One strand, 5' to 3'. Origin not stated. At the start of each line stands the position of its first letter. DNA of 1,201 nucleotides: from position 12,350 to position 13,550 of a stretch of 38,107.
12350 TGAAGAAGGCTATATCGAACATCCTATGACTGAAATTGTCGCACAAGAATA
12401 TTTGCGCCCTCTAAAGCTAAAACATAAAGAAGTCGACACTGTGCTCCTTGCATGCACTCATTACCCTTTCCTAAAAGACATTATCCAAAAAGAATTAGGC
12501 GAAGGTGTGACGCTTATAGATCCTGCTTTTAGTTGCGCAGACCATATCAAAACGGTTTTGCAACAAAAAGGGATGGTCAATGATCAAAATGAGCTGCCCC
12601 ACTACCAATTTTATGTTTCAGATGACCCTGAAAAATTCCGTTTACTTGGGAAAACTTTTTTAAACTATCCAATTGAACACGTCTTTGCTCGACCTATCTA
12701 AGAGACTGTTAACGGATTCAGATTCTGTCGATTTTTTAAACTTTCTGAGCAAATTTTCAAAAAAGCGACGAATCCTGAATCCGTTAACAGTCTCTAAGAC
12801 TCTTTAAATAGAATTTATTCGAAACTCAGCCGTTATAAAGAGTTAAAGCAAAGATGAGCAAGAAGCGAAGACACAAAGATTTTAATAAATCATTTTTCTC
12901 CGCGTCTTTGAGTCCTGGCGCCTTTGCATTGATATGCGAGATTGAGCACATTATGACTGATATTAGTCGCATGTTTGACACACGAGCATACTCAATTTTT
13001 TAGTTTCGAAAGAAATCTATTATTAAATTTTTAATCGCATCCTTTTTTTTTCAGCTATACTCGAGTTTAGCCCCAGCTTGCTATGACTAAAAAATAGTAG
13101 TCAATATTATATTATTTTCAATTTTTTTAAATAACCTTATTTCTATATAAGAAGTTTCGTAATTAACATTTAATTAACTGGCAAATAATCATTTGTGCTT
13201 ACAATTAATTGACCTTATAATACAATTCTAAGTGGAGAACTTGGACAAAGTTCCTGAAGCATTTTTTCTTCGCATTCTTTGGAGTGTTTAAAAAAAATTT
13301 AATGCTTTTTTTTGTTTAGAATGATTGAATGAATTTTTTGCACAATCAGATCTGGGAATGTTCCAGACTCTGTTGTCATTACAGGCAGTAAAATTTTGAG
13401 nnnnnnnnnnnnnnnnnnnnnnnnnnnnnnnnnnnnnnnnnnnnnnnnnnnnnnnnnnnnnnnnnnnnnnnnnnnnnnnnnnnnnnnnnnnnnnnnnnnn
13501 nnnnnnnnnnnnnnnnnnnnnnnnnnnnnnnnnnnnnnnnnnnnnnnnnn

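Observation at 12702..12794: Type A miniature hairpin element inserted exactly at the murI stop codon, acting as the likely terminator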

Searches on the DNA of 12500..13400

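Call 50: search_rna_families(source=window, start=12500, end=13400, threshold=evalue, max_evalue=1)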
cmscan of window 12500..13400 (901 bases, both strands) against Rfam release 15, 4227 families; matches with E-value up to 1: 12.
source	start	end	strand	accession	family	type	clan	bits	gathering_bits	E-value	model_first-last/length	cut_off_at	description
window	12700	12796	-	RF00984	mir-576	Gene; miRNA;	-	37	99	2.8e-06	1-90/90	no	mir-576 microRNA precursor family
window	12699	12795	-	RF04130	MIR7996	Gene; miRNA;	-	36.1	119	0.00017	1-190/190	no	MIR7996 microRNA precursor family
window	12702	12794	-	RF04239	mir-4679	Gene; miRNA;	-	33.9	88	0.00015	1-75/75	no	mir-4679 microRNA precursor family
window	12706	12790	+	RF03665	MIR4359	Gene; miRNA;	-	33.1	75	0.00023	1-67/67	no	MIR4359 microRNA precursor family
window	12706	12790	-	RF03665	MIR4359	Gene; miRNA;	-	32.6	75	0.00032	1-67/67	no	MIR4359 microRNA precursor family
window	12681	12815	+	RF00885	MIR821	Gene; miRNA;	-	29.7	249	0.0021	1-275/275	no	MIR821 microRNA precursor family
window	12701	12795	-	RF04205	MIR2606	Gene; miRNA;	-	29.7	139.7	0.034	1-165/165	no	MIR2606 microRNA precursor family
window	12703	12793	-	RF00961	mir-581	Gene; miRNA;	-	28.1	100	0.0031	1-89/89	no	mir-581 microRNA precursor family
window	12678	12796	-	RF01465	rli31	Gene; sRNA;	-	26.6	80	0.074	1-115/115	no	Listeria sRNA rli31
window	12699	12798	+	RF03926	MIR1435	Gene; miRNA;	-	25.3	94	0.29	1-186/186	no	MIR1435 microRNA precursor family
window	12658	12824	-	RF02637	EF0408_EF0409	Gene; sRNA;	-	23.7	440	0.00057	106-293/412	no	Enterococcus sRNA EF0408_EF0409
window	13298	13353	-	RF02925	6A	Gene; sRNA;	-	22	41.2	0.2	1-52/52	no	6A RNA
